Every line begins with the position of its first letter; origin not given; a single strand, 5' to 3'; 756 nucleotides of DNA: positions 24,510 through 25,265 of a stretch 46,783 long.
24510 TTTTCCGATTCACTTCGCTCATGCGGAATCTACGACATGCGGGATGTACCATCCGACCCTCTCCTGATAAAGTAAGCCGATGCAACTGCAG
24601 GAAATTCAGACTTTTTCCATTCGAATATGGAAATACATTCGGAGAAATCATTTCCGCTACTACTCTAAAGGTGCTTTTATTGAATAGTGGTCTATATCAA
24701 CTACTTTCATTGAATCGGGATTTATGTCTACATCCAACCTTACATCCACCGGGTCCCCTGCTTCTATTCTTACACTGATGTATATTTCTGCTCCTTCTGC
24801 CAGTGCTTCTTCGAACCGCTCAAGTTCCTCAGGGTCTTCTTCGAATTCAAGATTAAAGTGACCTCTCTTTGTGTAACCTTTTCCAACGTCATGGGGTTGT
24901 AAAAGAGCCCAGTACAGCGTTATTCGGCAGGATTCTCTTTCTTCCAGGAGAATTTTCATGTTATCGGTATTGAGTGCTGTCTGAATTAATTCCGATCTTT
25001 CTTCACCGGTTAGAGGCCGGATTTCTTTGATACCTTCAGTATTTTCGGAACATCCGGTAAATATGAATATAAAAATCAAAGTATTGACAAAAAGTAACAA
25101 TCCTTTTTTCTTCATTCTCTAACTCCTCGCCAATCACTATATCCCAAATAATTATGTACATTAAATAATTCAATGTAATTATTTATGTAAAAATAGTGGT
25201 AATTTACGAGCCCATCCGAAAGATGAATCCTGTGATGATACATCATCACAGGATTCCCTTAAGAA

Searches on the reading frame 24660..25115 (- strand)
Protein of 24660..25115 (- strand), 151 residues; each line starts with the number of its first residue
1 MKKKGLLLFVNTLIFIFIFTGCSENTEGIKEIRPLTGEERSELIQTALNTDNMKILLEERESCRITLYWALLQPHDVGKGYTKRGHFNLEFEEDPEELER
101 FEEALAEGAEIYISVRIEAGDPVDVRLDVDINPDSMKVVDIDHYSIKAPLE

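Call 36: search_protein_families(library=pfam, proteins=[window:24660-25115:-], max_evalue=0.01)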
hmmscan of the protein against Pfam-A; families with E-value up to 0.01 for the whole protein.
window:24660-25115:- (151 aa): 1 family
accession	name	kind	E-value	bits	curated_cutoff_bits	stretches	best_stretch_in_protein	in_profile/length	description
PF16339.10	DUF4969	-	0.0074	17.1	31.4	0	1-32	1-34/79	Domain of unknown function (DUF4969)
